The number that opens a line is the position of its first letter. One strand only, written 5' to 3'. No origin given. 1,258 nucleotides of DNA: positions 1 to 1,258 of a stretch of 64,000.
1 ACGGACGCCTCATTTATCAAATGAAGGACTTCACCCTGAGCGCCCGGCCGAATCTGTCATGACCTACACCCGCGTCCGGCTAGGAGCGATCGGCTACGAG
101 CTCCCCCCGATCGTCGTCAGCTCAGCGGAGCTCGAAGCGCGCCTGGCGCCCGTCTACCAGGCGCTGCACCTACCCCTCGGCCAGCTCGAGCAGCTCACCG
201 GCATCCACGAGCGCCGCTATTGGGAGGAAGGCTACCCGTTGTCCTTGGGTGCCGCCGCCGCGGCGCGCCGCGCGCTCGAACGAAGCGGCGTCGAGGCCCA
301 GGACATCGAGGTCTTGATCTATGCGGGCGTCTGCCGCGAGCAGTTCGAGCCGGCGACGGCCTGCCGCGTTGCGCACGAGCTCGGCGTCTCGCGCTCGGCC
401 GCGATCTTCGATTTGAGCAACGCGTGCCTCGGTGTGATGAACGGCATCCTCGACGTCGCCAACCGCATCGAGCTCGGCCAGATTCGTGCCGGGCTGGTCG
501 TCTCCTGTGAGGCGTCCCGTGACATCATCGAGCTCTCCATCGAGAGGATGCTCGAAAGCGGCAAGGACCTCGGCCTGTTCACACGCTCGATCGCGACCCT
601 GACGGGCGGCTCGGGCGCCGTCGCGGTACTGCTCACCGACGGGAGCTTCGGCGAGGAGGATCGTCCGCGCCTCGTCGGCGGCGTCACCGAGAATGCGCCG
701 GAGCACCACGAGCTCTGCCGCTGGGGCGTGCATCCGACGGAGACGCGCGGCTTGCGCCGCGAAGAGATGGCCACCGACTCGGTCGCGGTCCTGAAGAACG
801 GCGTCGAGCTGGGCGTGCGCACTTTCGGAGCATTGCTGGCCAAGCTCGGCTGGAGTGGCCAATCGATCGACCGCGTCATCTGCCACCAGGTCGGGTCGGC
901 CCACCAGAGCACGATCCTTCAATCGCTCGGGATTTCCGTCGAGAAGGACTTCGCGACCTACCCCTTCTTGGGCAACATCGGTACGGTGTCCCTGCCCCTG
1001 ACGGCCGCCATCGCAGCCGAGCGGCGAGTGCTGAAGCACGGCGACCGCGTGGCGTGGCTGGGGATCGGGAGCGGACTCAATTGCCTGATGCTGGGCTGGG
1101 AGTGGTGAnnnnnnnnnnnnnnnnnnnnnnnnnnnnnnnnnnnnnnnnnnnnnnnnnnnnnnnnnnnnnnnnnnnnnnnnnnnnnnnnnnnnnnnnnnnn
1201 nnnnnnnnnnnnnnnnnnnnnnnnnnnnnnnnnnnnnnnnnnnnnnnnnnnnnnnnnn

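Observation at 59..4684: Complete oleABCD-type head-to-head olefin (long-chain hydrocarbon) biosynthesis cluster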

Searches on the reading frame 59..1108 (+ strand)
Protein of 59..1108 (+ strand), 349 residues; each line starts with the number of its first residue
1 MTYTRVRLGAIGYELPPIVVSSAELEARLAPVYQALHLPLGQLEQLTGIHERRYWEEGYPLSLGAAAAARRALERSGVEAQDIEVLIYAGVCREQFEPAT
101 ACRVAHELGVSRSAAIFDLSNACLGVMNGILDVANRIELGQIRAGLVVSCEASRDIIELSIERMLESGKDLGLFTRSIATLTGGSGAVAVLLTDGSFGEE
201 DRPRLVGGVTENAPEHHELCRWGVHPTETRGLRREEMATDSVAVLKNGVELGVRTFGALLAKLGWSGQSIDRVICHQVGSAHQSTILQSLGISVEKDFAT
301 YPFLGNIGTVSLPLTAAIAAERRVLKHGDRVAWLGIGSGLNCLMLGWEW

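Call 3: search_protein_families(library=ncbifam, proteins=[window:59-1108:+], max_evalue=0.001)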
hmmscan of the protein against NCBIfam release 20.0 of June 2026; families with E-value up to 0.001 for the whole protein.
window:59-1108:+ (349 aa): 14 families
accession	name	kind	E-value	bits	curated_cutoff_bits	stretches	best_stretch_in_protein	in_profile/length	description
NF006720.0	PRK09258.1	equivalog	8.2e-142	472.5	285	1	1-349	1-338/338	3-oxoacyl-ACP synthase III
NF006829.0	PRK09352.1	subfamily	6.2e-30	104.3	249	1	44-341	36-313/322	beta-ketoacyl-ACP synthase 3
NF004623.0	PRK05963.1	equivalog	5.7e-26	91.6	437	2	2-150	2-141/328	beta-ketoacyl-ACP synthase III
NF005541.0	PRK07204.1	equivalog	1e-23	84.3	402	1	6-341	5-321/329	beta-ketoacyl-ACP synthase III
TIGR00747.1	fabH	subfamily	3e-22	79.1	292.1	2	44-158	34-147/322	beta-ketoacyl-ACP synthase III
NF005308.0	PRK06840.1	equivalog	3.1e-13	49.5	315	1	38-340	30-326/339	3-oxoacyl-ACP synthase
NF005703.0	PRK07515.1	equivalog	1.8e-10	40.3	304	1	65-152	100-185/373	beta-ketoacyl-ACP synthase III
NF003274.0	PRK04262.1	equivalog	3e-09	36.4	244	1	65-155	55-145/347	hydroxymethylglutaryl-CoA synthase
TIGR01930.1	AcCoA-C-Actrans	subfamily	2.2e-08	33.5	240.55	1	66-156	26-116/385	acetyl-CoA C-acyltransferase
NF006516.0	PRK08963.1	equivalog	9.6e-07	27.9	560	1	69-163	45-138/436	acetyl-CoA C-acyltransferase FadI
NF009519.0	PRK12880.1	equivalog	9.7e-06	25.1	436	1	31-142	30-141/353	beta-ketoacyl-ACP synthase III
TIGR00748.1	HMG_CoA_syn_Arc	equivalog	2.5e-05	23.7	353.35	0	67-152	56-141/345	hydroxymethylglutaryl-CoA synthase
TIGR01835.1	HMG-CoA-S_prok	equivalog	0.00013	20.8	360.35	0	65-154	53-140/382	hydroxymethylglutaryl-CoA synthase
NF006552.0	PRK09051.1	subfamily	0.00016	21.1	565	1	65-151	32-119/395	beta-ketothiolase BktB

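Call 4: search_protein_families(library=pfam, proteins=[window:59-1108:+], max_evalue=0.001)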
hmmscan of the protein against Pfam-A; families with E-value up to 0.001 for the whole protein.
window:59-1108:+ (349 aa): 3 families
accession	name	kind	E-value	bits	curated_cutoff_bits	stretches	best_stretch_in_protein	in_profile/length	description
PF08541.16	ACP_syn_III_C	-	6.9e-15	55.4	26.6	1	260-346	1-87/90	3-Oxoacyl-[acyl-carrier-protein (ACP)] synthase III C terminal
PF00108.29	Thiolase_N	-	1.3e-08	35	26.4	1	66-151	28-113/260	Thiolase, N-terminal domain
PF08545.16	ACP_syn_III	-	0.0008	19.7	24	0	117-195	1-64/80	3-Oxoacyl-[acyl-carrier-protein (ACP)] synthase III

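Call 7: search_solved_structures(query=window:59-1108:+, show_alignments=1)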
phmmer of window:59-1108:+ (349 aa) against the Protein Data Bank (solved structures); distinct sequences matched with E-value up to 0.001: 58.
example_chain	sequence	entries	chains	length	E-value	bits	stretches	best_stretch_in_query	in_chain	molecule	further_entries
3row_A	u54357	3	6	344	2.6e-56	194.7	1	3-346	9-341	3-oxoacyl-[ACP] synthase III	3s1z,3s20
3s21_A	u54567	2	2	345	2.7e-56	194.7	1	3-346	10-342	3-oxoacyl-[ACP] synthase III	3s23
3fk5_A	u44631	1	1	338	4.6e-56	193.9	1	3-346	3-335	3-oxoacyl-synthase III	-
5vxh_A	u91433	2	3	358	7.8e-56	193.2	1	3-346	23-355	3-oxoacyl-[ACP] synthase III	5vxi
5vxf_A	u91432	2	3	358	7.9e-56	193.1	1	3-346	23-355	3-oxoacyl-[ACP] synthase III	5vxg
5vxd_A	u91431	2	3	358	2.1e-55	191.7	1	3-346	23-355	3-oxoacyl-[ACP] synthase III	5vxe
6b2s_A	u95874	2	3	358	2.9e-55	191.3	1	3-346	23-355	3-oxoacyl-[ACP] synthase III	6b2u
6b2t_A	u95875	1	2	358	5.4e-55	190.4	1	3-346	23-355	3-oxoacyl-[ACP] synthase III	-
4kti_A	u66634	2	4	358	5.6e-55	190.4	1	3-346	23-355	3-oxoacyl-[ACP] synthase III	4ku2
4ktm_A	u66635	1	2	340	6.2e-55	190.2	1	3-346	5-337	3-oxoacyl-[ACP] synthase III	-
4ku3_A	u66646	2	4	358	7.6e-55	189.9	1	3-346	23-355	3-oxoacyl-[ACP] synthase III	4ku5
6b2r_A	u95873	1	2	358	7.7e-55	189.9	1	3-346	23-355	3-oxoacyl-[ACP] synthase III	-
4dfe_A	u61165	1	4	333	3.8e-20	75.8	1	3-340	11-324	3-oxoacyl-[acyl-carrier-protein] synthase 3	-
8vd9_A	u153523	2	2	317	4.6e-20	75.5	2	45-156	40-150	Beta-ketoacyl-[acyl-carrier-protein] synthase III 1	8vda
9j6e_A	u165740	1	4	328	1.4e-17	67.4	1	6-149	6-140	3-oxopimeloyl-[acyl-carrier-protein] synthase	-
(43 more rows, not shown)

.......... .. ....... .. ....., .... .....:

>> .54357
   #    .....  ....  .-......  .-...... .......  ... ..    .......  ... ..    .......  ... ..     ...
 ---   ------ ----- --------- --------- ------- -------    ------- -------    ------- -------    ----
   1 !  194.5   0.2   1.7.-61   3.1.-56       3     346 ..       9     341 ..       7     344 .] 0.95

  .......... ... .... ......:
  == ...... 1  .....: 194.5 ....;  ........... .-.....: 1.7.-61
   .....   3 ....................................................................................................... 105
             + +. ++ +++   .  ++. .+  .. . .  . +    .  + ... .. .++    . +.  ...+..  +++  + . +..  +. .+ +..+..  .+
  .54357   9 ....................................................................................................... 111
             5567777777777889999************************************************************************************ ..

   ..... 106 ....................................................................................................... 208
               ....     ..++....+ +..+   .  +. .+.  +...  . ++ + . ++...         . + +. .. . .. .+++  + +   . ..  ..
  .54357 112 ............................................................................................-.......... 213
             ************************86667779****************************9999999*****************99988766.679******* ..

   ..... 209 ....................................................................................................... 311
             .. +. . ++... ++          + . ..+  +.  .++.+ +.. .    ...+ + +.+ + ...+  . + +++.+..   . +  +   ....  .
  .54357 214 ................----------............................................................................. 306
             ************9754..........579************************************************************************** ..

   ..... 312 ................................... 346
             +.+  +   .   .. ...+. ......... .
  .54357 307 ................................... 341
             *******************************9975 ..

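Call 11: find_encoding_contigs(protein=window:59-1108:+, flank=10000, max_places=6)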
Protein window:59-1108:+ (349 aa): 1 contig read that carries it; 1 place shown.
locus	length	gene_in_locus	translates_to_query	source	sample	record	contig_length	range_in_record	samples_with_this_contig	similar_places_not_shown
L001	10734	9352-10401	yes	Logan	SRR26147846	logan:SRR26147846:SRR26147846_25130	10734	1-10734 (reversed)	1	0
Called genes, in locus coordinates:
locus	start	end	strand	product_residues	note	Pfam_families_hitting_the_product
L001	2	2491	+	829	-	?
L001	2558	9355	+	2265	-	PF00109:ketoacyl-synt, PF02801:Ketoacyl-synt_C, PF16197:KAsynt_C_assoc (weak), PF00109:ketoacyl-synt, PF02801:Ketoacyl-synt_C, PF00698:Acyl_transf_1, PF07977:FabA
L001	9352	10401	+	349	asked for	PF00108:Thiolase_N, PF08541:ACP_syn_III_C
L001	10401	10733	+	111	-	?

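Call 15: find_homologous_proteins(query=window:59-1108:+, max_evalue=1e-30)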
Query window:59-1108:+ (349 aa): 7245 proteins with E <= 1e-30 among 8000 candidates; the best 120 are listed.
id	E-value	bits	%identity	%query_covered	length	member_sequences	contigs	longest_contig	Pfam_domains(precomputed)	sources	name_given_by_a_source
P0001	8.8e-227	770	100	100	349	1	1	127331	PF00108.30,PF08541.17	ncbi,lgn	ncbi:MAG: 3-oxoacyl-ACP synthase III [Planctomycetota bacterium]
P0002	8.4e-186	635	83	100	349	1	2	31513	PF00108.30,PF08541.17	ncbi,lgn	-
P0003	3.6e-154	531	71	100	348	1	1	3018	PF00108.30,PF08541.17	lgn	-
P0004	4.4e-152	524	68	100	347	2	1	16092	PF00108.30,PF08541.17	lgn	-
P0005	5.2e-150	518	69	100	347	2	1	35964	PF00108.30,PF08541.17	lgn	-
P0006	1.9e-149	516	68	100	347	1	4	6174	PF00108.30,PF08541.17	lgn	-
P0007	4.2e-148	511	61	100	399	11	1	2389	PF00108.30,PF08541.17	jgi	jgi:acyl-CoA:acyl-CoA alkyltransferase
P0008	4.8e-148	511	67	100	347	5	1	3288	PF00108.30,PF08541.17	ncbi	-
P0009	5.3e-148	511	58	100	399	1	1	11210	PF00108.30,PF08541.17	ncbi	-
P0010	1.0e-147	510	68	100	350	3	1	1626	PF00108.30,PF08541.17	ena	-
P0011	1.4e-147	510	59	100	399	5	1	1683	PF00108.30,PF08541.17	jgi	-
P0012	1.5e-147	510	59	100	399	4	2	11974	PF00108.30,PF08541.17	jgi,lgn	-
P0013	1.9e-147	509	59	100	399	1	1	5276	PF00108.30,PF08541.17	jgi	-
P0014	2.1e-147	509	59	100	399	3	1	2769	PF08545.17,PF00108.30,PF08541.17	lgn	-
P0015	4.9e-147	508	67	100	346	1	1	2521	PF00108.30,PF08541.17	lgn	-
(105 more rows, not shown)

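Call 17: search_protein_families(library=pfam, proteins=[L001:2-2491:+, L001:2558-9355:+], max_evalue=0.001)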
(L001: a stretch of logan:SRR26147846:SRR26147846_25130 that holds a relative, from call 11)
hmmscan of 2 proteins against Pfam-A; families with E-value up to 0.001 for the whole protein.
L001:2-2491:+ (829 aa): 5 families
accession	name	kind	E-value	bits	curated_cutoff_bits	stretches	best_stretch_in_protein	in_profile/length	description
PF08659.16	KR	-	2.5e-36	125.7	22.6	1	256-474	3-179/180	KR domain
PF14765.12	PS-DH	-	4.5e-13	49.5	23.7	1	679-812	18-155/166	Polyketide synthase dehydratase N-terminal domain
PF00106.31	adh_short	-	2.1e-09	37.6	26.6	1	332-442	35-149/195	short chain dehydrogenase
PF13561.12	adh_short_C2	-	1.6e-07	31.6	27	1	335-418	33-117/236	Enoyl-(Acyl carrier protein) reductase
PF21089.3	PKS_DH_N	-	0.00042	20.7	27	1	542-629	9-93/103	Polyketide synthase dehydratase domain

L001:2558-9355:+ (2265 aa): 5 families
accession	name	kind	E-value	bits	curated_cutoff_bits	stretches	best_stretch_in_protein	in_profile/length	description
PF00109.32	ketoacyl-synt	-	1.9e-85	286.9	20.8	2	6-270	2-252/252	Beta-ketoacyl synthase, N-terminal domain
PF07977.19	FabA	-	5.1e-72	240.4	23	3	1744-1879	2-137/138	FabA-like domain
PF02801.28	Ketoacyl-synt_C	-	2.4e-61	205.4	20.8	2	279-394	2-118/119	Beta-ketoacyl synthase, C-terminal domain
PF16197.11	KAsynt_C_assoc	-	1.9e-11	44.8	33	1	403-454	8-53/111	Ketoacyl-synthetase C-terminal extension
PF00698.26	Acyl_transf_1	-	1.2e-09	38.6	32.7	1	1014-1331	2-304/319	Acyl transferase domain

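Call 18: search_protein_families(library=ncbifam, proteins=[L001:2-2491:+, L001:2558-9355:+], max_evalue=0.001)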
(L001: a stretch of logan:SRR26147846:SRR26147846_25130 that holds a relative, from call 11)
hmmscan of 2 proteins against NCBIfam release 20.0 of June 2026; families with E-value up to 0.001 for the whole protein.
L001:2-2491:+ (829 aa): 70 families (the best 25 are shown)
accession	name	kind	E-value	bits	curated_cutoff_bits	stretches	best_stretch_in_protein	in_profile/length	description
TIGR02813.1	omega_3_PfaA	subfamily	1.7e-111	373.4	1010.1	2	152-823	1877-2581/2582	polyketide-type polyunsaturated fatty acid synthase PfaA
NF045894.1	PKS_plus_SDR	equivalog_domain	1.2e-29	102.6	1740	1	330-511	1194-1373/1515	type I polyketide synthase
NF041183.1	Pks2_ls1_myc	equivalog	1.2e-15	55.6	2400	1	331-474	1787-1929/2086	sulfolipid-1 biosynthesis phthioceranic/hydroxyphthioceranic acid synthase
NF037941.1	PKS_NbtC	equivalog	2.5e-15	55.5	1150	1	331-512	716-892/1027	nocobactin polyketide synthase NbtC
TIGR03971.1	SDR_subfam_1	subfamily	1.1e-10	41.3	300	1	328-453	46-176/271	mycofactocin-coupled SDR family oxidoreductase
TIGR01830.1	3oxo_ACP_reduc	equivalog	1.7e-10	41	297.75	1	331-446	33-152/239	3-oxoacyl-[acyl-carrier-protein] reductase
NF004200.0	PRK05653.1-5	equivalog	1.9e-10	40.7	273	1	332-446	38-157/242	3-oxoacyl-ACP reductase FabG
NF004198.0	PRK05653.1-3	equivalog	5.3e-10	39.2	296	1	333-446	43-160/248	3-oxoacyl-ACP reductase FabG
NF037940.1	PKS_MbtD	equivalog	3.8e-09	35.2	1150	1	339-500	694-851/978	mycobactin polyketide synthase MbtD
NF005402.0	PRK06949.1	equivalog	1.3e-08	34.4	358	1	326-409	41-121/260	SDR family oxidoreductase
NF009466.0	PRK12826.1-2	subfamily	1.5e-08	34.5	222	1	334-445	41-157/248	3-oxoacyl-ACP reductase FabG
NF009386.0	PRK12745.1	equivalog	1.7e-08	33.9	250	1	330-447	39-168/259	3-ketoacyl-ACP reductase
NF004847.0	PRK06198.1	subfamily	3.2e-08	33.1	240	1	336-409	47-120/269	oxidoreductase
NF040605.2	mycolic_FabG1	exception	6e-08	32.8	420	1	351-452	44-149/233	3-oxoacyl-ACP reductase FabG1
NF005878.0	PRK07825.1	subfamily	6.4e-07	29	287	1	342-407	54-115/278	short chain dehydrogenase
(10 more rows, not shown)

L001:2558-9355:+ (2265 aa): 33 families (the best 25 are shown)
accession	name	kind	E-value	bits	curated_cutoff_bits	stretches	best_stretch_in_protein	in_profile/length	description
NF045894.1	PKS_plus_SDR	equivalog_domain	6.2e-165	551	1740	2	7-458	2-438/1515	type I polyketide synthase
TIGR02813.1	omega_3_PfaA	subfamily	1.5e-135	453.2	1010.1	2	6-452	7-467/2582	polyketide-type polyunsaturated fatty acid synthase PfaA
NF040607.1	mycolic_Pks13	equivalog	1.6e-132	443.6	2100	3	6-452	101-531/1680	polyketide synthase Pks13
NF041183.1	Pks2_ls1_myc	equivalog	5e-109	365.2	2400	3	8-450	4-428/2086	sulfolipid-1 biosynthesis phthioceranic/hydroxyphthioceranic acid synthase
TIGR03150.1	fabF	equivalog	5.1e-79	265.9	493.75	2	6-444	1-406/407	beta-ketoacyl-ACP synthase II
NF005589.0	PRK07314.1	subfamily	1.4e-74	251.3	387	2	6-447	4-412/413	beta-ketoacyl-ACP synthase II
NF053555.1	prodigi_MBC_PigJ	equivalog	1.5e-72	245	900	2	123-445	445-757/759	prodigiosin MBC biosynthesis protein PigJ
NF004970.0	PRK06333.1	subfamily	5.7e-71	239.6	525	2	6-448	4-423/424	beta-ketoacyl-ACP synthase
NF058662.1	cispenta_AmcF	equivalog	7.4e-64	216.1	325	2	175-443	112-366/369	cispentacin biosynthesis acyltransferase subunit AmcF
NF005490.0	PRK07103.1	equivalog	2.9e-62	211.1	445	2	7-446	5-412/414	polyketide beta-ketoacyl:acyl carrier protein synthase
NF006618.0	PRK09185.1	subfamily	5.7e-61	206.7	407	2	115-444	95-390/394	beta-ketoacyl-ACP synthase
NF004618.0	PRK05952.1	equivalog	3.9e-60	203.8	455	2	144-446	99-382/384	beta-ketoacyl-ACP synthase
NF006274.0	PRK08439.1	equivalog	1.5e-59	201.8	621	2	82-444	61-403/406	beta-ketoacyl-ACP synthase II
NF003509.0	PRK05174.1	equivalog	2.9e-59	199.7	124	3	1744-1887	30-166/172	bifunctional 3-hydroxydecanoyl-ACP dehydratase/trans-2-decenoyl-ACP isomerase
NF005076.0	PRK06501.1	equivalog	5.1e-58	196.9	629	2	164-444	147-420/425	beta-ketoacyl-ACP synthase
TIGR02816.1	pfaB_fam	subfamily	3.2e-28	98.8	144.3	1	1009-1342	176-525/534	PfaB family protein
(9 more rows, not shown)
